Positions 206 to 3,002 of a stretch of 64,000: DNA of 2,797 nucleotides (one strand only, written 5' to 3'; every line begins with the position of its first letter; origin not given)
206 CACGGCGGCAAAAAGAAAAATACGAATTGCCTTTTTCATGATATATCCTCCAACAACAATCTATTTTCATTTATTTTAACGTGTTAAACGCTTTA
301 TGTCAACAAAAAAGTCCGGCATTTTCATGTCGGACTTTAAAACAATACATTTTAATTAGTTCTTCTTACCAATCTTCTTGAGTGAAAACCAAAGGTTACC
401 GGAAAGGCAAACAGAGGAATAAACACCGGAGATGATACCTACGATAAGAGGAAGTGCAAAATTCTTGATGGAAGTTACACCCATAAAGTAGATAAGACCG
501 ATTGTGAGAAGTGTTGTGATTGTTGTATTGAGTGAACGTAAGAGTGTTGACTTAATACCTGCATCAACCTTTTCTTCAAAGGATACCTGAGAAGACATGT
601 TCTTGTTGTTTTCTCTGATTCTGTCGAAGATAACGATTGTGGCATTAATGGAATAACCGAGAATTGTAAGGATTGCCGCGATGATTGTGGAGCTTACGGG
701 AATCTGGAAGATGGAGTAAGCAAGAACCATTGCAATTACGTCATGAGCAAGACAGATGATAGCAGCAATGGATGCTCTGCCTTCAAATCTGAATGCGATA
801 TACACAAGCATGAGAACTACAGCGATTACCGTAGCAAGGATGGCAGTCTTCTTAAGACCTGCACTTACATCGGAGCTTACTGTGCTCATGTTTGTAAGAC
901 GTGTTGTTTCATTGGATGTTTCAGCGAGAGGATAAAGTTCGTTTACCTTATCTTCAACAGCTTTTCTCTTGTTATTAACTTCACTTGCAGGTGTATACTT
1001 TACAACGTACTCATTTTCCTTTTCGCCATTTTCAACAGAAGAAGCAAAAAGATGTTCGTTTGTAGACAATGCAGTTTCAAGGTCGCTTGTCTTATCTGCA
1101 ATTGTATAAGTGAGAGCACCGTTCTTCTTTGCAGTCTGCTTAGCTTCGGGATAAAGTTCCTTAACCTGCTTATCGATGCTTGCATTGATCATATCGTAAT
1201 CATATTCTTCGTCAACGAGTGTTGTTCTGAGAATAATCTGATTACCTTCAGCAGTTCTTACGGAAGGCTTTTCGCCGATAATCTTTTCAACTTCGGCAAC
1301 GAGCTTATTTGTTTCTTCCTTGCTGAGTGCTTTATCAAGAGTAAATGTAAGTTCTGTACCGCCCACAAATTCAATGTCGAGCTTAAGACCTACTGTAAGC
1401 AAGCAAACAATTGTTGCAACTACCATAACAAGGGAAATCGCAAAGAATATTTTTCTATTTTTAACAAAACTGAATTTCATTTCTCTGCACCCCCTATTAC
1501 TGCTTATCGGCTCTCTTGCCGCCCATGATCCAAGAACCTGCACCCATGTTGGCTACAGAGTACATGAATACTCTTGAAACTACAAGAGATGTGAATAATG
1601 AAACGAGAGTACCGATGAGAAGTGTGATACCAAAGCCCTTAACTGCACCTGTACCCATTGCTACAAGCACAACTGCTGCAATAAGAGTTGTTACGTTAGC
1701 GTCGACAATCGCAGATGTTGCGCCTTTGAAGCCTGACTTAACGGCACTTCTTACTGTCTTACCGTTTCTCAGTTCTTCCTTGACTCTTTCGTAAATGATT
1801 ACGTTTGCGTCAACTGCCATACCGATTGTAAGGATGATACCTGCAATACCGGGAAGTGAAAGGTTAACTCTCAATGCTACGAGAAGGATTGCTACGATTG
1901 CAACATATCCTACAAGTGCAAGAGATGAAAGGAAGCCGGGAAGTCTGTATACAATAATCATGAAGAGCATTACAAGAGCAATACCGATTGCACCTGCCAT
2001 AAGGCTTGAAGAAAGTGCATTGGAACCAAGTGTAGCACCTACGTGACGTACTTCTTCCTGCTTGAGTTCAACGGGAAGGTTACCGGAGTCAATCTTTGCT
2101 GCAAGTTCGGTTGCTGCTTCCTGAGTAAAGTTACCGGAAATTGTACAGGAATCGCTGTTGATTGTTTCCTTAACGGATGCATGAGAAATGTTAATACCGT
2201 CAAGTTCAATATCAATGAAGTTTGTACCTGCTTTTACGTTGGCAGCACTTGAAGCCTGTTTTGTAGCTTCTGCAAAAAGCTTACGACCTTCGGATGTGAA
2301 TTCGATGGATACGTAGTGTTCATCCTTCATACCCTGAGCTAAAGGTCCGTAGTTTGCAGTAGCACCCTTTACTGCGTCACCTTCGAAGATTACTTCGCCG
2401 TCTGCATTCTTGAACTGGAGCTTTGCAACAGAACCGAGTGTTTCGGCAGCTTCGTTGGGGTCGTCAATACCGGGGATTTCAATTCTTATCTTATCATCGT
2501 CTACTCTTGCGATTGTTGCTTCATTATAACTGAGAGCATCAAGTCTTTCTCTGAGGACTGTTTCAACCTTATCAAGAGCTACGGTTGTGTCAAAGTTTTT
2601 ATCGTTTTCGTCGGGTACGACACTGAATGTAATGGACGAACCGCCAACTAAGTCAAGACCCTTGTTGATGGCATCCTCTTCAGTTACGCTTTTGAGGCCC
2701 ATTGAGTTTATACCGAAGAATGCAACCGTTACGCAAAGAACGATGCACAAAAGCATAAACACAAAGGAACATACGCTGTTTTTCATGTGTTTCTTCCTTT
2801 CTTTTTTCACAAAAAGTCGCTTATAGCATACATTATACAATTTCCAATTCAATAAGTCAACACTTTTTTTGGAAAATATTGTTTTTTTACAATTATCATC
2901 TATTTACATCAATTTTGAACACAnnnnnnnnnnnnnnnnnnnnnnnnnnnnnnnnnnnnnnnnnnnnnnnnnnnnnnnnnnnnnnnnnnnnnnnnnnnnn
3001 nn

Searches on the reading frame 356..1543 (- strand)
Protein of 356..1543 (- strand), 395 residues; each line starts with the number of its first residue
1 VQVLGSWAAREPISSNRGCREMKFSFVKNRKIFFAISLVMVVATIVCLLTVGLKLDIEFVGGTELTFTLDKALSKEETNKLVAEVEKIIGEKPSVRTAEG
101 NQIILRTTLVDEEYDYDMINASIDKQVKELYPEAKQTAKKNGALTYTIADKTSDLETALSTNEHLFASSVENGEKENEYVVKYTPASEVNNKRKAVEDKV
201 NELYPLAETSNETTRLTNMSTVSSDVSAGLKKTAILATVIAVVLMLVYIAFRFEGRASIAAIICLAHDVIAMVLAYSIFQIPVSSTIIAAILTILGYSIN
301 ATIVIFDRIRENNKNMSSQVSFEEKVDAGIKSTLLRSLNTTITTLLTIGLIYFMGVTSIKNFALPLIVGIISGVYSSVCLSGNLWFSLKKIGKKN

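Call 60: search_protein_families(library=pfam, proteins=[window:356-1543:-], max_evalue=0.00001)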
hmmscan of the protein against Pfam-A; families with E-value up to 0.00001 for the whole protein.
window:356-1543:- (395 aa): 1 family
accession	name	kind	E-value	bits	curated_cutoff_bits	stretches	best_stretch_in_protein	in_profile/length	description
PF02355.23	SecD_SecF_C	-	2e-53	181.1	20.5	1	211-389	10-187/189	Protein export membrane protein SecD/SecF, C-terminal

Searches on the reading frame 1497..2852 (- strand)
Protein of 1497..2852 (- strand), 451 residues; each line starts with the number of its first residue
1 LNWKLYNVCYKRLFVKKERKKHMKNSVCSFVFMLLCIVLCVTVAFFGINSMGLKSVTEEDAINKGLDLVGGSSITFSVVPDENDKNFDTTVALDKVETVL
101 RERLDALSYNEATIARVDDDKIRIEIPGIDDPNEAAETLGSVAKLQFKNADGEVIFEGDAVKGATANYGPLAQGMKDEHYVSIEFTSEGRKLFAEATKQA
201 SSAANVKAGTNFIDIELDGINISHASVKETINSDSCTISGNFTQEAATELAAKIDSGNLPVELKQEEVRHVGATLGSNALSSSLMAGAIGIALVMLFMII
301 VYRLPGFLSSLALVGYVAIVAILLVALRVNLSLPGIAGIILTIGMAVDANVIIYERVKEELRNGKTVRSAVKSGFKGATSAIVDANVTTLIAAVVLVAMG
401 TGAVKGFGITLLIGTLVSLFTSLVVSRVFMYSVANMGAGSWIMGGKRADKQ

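Call 60: search_protein_families(library=pfam, proteins=[window:1497-2852:-], max_evalue=0.00001)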
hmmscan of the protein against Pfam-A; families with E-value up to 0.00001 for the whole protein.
window:1497-2852:- (451 aa): 4 families
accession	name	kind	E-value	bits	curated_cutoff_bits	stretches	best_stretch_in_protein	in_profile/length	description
PF21760.3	SecD_1st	-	7.9e-17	60.9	27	1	94-151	2-59/60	Protein translocase subunit SecDF, P1 domain, N-terminal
PF02355.23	SecD_SecF_C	-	2.1e-16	60.3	20.5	1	262-431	12-184/189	Protein export membrane protein SecD/SecF, C-terminal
PF22599.2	SecDF_P1_head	-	1.1e-15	58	27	1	153-261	18-114/114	SecDF, P1 head subdomain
PF03176.21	MMPL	-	1.5e-07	31.1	20.5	1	282-423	144-292/333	MMPL family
